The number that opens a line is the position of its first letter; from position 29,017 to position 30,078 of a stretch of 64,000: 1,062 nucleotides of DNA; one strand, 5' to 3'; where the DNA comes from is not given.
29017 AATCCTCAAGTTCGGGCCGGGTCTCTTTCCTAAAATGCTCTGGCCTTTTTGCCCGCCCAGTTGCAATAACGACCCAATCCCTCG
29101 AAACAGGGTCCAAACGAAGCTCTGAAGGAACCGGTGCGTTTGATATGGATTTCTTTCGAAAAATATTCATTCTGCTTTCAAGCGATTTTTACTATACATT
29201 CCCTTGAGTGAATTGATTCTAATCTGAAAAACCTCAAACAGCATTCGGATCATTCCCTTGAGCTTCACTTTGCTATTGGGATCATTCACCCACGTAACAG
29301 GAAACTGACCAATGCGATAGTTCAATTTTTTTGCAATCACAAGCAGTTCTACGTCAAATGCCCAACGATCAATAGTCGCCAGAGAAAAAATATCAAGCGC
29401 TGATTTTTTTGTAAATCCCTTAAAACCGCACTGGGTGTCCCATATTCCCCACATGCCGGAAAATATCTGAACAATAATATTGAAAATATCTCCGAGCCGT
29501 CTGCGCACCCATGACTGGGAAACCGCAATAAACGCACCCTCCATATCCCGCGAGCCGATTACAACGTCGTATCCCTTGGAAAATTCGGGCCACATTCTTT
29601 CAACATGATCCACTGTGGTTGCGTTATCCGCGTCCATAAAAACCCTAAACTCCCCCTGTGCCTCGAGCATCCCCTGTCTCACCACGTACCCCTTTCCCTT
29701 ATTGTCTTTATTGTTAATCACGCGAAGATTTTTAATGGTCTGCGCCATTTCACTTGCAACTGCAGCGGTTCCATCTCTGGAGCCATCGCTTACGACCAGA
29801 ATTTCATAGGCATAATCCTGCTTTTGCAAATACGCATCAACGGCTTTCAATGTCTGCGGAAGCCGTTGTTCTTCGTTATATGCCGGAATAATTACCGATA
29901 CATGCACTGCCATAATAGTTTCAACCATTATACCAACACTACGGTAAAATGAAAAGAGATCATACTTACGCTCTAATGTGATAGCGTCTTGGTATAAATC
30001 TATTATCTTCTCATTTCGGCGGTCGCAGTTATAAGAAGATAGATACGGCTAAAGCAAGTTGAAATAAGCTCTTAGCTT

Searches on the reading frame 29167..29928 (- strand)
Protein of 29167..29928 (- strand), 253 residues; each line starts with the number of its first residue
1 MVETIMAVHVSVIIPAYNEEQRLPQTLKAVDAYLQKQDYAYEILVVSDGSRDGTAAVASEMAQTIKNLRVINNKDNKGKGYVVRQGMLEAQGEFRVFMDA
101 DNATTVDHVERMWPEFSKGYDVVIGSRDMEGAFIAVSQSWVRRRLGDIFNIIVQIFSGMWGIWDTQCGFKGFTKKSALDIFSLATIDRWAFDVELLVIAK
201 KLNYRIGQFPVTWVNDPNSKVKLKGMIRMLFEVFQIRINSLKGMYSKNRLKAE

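Call 59: search_protein_families(library=pfam, proteins=[window:29167-29928:-], max_evalue=0.001)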
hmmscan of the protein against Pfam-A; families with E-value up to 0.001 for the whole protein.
window:29167-29928:- (253 aa): 5 families
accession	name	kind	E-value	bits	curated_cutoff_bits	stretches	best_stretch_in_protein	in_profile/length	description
PF00535.33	Glycos_transf_2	-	4.2e-31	108.6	23.3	1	11-174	1-161/168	Glycosyl transferase family 2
PF13641.12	Glyco_tranf_2_3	-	4.8e-09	37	27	1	10-127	3-123/230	Glycosyltransferase like family 2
PF10111.15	Glyco_tranf_2_2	-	1.7e-07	31.4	27.3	1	11-112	1-102/276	Glycosyltransferase like family 2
PF13733.12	Glyco_transf_7N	-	0.00011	22.3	27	1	8-48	47-87/134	N-terminal region of glycosyl transferase group 7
PF13704.12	Glyco_tranf_2_4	-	0.00012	22.9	27.5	1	18-109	2-89/98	Glycosyl transferase family 2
